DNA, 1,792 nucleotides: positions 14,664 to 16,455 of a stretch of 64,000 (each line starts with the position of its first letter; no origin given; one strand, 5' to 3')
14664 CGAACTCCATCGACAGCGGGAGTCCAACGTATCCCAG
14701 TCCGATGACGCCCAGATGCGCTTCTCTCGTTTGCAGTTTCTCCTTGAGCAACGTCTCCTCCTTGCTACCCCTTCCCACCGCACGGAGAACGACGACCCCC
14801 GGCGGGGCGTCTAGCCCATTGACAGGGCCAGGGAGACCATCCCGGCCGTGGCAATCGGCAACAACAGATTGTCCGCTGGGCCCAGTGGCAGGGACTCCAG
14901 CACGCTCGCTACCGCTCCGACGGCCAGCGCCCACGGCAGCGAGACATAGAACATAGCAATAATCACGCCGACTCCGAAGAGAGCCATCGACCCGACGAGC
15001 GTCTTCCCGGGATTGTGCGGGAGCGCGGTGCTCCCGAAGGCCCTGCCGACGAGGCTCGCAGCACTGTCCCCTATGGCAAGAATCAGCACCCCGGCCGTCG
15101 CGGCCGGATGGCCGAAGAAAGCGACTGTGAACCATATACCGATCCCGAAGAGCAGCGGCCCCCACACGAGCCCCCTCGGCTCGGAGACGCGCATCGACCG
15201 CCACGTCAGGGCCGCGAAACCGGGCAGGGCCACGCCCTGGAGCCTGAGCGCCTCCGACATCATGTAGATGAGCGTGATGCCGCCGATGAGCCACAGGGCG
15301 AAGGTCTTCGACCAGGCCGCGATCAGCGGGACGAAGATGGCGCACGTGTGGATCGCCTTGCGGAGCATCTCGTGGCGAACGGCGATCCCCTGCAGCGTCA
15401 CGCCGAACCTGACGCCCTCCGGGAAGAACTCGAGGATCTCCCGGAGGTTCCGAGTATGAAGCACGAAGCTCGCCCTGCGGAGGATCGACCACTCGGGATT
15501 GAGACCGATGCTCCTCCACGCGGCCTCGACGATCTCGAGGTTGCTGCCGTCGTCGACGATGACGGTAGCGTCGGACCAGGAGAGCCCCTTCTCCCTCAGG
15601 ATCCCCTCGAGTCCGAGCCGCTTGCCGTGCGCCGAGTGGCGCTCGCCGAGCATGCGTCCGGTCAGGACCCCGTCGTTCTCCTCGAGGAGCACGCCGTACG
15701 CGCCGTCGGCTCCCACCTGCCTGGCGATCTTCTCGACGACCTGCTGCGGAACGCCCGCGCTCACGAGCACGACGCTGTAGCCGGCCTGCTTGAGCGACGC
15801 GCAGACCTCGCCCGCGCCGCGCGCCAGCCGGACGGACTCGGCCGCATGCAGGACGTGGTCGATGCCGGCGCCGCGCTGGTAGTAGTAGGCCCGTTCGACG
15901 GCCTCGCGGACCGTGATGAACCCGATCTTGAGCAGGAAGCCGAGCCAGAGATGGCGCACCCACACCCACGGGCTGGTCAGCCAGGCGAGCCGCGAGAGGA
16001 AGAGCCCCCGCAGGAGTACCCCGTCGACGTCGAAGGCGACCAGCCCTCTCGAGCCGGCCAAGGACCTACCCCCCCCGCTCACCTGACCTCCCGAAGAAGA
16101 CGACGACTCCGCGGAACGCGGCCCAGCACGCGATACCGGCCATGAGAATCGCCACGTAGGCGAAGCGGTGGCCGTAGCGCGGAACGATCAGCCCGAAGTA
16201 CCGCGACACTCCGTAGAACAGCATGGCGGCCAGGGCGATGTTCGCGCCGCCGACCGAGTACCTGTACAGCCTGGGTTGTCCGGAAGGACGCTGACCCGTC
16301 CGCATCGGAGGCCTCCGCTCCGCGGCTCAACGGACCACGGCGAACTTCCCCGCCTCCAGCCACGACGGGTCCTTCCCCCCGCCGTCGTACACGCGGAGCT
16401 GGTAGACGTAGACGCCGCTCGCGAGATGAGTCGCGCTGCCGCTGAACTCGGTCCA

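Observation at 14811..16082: Fusion of a HAD phosphatase domain to a CTP-dependent polyprenol/dolichol-kinase-like membrane domain, next to UDP-HexNAc(A) biosynthesis genes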

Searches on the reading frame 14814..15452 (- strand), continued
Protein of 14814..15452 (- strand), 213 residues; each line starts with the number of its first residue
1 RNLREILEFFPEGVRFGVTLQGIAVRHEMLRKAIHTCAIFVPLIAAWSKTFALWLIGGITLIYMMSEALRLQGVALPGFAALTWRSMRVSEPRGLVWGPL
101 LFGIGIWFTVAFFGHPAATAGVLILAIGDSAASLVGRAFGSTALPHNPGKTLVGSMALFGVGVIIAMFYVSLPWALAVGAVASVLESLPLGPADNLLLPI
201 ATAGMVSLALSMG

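Call 63: find_encoding_contigs(protein=P0128, flank=6000, max_places=1)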
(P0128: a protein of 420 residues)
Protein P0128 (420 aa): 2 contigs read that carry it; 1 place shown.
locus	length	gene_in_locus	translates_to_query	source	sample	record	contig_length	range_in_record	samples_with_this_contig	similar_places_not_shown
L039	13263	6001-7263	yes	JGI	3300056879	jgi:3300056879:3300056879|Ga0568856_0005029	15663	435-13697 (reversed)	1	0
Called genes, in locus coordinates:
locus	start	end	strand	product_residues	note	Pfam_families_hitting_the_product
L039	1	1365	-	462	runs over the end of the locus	PF00772:DnaB, PF13481:AAA_25, PF03796:DnaB_C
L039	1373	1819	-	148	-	PF01281:Ribosomal_L9_N, PF03948:Ribosomal_L9_C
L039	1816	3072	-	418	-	PF09991:DUF2232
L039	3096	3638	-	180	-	-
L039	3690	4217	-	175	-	PF00436:SSB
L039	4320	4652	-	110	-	PF01250:Ribosomal_S6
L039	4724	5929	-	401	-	PF05958:tRNA_U5-meth_tr, PF05175:MTS (weak), PF13649:Methyltransf_25 (weak), PF13847:Methyltransf_31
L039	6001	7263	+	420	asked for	PF12710:HAD (weak)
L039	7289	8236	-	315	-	PF13676:TIR_2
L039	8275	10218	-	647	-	PF20308:TPR-S, PF13281:MAP3K_TRAF_bd, PF00211:Guanylate_cyc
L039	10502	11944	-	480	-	PF14238:DUF4340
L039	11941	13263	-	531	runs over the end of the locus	PF23357:DUF7088, PF09822:ABC_transp_aux, PF23355:IFT52_GIFT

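Call 64: find_encoding_contigs(protein=P0260, flank=5000, max_places=1)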
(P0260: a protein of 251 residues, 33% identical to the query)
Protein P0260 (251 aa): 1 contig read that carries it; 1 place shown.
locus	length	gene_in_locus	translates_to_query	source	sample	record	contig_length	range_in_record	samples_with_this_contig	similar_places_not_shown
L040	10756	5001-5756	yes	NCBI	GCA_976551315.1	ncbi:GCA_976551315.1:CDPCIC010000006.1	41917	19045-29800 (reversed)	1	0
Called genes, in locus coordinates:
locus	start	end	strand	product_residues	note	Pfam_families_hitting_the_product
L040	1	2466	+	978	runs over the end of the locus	PF05547:Peptidase_M6, PF13860:FlgD_ig (weak)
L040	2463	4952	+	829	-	PF01464:SLT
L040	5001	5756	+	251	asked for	-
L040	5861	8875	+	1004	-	PF07517:SecA_DEAD, PF00270:DEAD (faint), PF01043:SecA_PP_bind, PF21090:P-loop_SecA, PF07516:SecA_SW, PF02810:SEC-C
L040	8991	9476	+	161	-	PF04361:DUF494 (weak)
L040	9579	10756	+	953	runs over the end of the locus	PF01751:Toprim, PF01131:Topoisom_bac, PF13368:Toprim_C_rpt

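Call 65: find_encoding_contigs(protein=P0258, flank=5000, max_places=1)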
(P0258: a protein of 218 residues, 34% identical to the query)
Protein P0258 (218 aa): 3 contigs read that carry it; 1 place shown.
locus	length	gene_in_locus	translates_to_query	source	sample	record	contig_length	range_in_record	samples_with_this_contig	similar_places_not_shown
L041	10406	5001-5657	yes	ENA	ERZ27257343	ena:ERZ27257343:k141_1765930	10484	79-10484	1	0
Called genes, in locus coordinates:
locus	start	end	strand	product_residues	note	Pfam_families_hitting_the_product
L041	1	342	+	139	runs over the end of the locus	?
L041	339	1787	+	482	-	PF09479:Flg_new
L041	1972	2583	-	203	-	PF06941:NT5C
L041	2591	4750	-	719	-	PF02922:CBM_48, PF00128:Alpha-amylase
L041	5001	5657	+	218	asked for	-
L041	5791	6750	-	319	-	-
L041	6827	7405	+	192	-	PF10016:DUF2259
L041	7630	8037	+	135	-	PF04892:VanZ-LLP1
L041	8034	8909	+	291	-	PF00483:NTP_transferase, PF12804:NTP_transf_3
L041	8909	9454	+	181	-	PF00908:dTDP_sugar_isom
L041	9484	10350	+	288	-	PF01370:Epimerase, PF04321:RmlD_sub_bind, PF02719:Polysacc_synt_2 (weak), PF16363:GDP_Man_Dehyd, PF07993:NAD_binding_4 (weak)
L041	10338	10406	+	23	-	?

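Call 75: list_cluster_members(proteins=[P0110, P0112, P0122, P0123, P0124, P0125, P0130, P0133, P0147, P0218])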
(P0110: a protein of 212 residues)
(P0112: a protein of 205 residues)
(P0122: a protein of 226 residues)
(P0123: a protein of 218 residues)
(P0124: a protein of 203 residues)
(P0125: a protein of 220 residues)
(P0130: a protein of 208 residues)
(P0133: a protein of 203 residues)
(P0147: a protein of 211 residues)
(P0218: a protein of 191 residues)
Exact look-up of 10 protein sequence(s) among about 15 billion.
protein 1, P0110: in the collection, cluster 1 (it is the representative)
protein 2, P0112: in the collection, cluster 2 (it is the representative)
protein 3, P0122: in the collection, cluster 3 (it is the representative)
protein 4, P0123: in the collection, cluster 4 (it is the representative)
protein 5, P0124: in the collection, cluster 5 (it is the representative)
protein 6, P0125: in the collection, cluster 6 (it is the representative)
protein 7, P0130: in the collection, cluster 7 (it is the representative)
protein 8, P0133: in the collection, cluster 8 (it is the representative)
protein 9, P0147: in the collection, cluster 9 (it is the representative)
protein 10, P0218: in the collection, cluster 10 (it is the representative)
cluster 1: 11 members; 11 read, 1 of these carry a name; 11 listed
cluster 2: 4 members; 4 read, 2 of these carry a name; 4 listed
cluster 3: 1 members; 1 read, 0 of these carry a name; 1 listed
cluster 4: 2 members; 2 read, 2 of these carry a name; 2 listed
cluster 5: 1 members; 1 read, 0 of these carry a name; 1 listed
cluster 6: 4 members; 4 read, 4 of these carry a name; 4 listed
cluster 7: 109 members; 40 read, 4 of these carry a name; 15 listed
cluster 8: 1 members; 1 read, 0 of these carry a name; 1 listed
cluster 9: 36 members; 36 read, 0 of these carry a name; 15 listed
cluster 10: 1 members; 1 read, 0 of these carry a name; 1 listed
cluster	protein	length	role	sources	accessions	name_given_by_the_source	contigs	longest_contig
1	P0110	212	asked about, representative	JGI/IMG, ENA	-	-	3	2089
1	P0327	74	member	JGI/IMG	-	dolichol kinase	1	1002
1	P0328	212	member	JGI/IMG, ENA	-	-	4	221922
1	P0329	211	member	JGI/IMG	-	-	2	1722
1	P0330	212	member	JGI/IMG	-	-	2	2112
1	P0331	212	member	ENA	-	-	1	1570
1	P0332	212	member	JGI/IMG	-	-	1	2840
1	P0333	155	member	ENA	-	-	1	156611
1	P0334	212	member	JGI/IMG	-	-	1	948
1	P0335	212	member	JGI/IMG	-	-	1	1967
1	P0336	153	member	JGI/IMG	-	-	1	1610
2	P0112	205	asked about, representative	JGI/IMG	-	dolichol kinase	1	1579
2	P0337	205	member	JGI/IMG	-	dolichol kinase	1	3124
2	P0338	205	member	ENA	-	-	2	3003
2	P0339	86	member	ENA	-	-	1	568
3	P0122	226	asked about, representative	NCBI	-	-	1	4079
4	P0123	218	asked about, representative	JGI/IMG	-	dolichol kinase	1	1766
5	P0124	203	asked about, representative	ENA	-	-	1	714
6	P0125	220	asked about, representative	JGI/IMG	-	dolichol kinase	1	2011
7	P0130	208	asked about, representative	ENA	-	-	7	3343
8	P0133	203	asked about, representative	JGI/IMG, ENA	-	-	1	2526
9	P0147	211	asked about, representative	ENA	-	-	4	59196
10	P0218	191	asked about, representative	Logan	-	-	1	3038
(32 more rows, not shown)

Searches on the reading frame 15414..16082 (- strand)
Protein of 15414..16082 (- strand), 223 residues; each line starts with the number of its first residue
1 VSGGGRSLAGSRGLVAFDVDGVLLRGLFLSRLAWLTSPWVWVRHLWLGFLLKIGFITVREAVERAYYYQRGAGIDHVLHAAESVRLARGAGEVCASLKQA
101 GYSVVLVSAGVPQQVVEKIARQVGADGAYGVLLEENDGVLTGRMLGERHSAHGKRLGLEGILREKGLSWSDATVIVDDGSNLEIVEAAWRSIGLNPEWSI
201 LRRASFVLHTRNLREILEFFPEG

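Call 45: search_solved_structures(query=window:15414-16082:-, max_evalue=0.01, show_alignments=5)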
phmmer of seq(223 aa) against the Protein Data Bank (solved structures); distinct sequences matched with E-value up to 0.01: 10.
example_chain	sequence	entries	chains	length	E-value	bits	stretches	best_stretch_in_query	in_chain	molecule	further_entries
1f5s_A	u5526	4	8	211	3.7e-12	49.8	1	54-220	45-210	PHOSPHOSERINE PHOSPHATASE (PSP) | Phosphoserine Phosphatase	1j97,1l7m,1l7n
1l7o_A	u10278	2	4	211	6.2e-12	49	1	67-220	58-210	PHOSPHOSERINE PHOSPHATASE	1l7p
5is2_A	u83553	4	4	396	2.4e-08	37.3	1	12-200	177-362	Phosphoserine phosphatase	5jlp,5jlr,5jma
3p96_A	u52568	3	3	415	3.1e-08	36.9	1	12-200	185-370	Phosphoserine phosphatase SerB | Phosphoserine phosphatase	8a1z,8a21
5it0_A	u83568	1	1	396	3.3e-08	36.8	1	12-200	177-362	Phosphoserine phosphatase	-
5t41_A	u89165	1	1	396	6.8e-08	35.8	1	12-200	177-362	Phosphoserine phosphatase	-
5it4_A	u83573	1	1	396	1.2e-07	35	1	12-200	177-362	Phosphoserine phosphatase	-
5jjb_A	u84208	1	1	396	2.8e-07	33.8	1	12-200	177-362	Phosphoserine phosphatase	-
3m1y_A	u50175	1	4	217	0.0004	23.5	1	79-209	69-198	Phosphoserine phosphatase (SerB)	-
4hhu_A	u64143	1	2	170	0.0098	18.9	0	82-124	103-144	OR280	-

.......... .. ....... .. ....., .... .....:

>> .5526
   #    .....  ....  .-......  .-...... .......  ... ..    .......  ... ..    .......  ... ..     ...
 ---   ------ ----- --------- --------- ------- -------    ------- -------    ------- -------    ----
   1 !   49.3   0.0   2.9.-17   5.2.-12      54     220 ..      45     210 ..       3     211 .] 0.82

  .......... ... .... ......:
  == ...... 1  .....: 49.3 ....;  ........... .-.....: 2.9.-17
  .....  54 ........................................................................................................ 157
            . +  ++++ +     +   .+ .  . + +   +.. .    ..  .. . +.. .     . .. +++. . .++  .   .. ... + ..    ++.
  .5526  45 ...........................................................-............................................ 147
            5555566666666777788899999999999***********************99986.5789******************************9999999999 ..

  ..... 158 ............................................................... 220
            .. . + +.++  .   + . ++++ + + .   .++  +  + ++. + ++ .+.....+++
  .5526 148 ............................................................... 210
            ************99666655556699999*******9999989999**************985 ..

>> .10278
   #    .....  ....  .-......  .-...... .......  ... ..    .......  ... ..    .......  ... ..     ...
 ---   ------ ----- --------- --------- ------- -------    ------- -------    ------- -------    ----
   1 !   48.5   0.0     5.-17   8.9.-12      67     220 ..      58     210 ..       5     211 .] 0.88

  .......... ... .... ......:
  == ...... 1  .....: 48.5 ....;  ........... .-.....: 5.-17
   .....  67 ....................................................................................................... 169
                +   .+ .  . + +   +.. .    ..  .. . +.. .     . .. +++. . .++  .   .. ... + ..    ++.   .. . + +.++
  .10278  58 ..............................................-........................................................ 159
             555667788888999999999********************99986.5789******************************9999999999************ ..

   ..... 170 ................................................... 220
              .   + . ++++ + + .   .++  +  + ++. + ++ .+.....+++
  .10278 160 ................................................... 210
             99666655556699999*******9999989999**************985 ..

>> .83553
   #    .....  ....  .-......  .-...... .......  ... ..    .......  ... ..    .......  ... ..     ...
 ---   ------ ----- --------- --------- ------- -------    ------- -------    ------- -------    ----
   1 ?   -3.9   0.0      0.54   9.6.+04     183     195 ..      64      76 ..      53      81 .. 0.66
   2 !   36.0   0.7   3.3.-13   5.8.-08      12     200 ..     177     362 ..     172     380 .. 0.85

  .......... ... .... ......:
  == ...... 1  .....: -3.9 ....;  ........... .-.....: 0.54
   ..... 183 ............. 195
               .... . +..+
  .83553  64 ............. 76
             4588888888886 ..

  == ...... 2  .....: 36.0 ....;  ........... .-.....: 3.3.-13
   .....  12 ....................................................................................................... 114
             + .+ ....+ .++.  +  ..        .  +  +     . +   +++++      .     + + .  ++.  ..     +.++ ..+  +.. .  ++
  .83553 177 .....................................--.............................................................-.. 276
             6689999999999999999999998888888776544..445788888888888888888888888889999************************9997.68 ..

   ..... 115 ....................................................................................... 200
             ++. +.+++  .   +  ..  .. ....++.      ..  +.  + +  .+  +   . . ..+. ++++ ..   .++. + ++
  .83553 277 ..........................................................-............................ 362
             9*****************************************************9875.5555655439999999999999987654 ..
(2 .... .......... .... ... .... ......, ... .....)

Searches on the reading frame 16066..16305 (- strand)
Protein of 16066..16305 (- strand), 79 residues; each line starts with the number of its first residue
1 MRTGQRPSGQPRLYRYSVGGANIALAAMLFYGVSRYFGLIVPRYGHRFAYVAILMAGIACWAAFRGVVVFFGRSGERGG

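Call 60: search_protein_families(library=ncbifam, proteins=[window:16066-16305:-], max_evalue=0.00001)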
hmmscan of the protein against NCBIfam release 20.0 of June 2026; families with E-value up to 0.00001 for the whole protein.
window:16066-16305:- (79 aa): 0 families
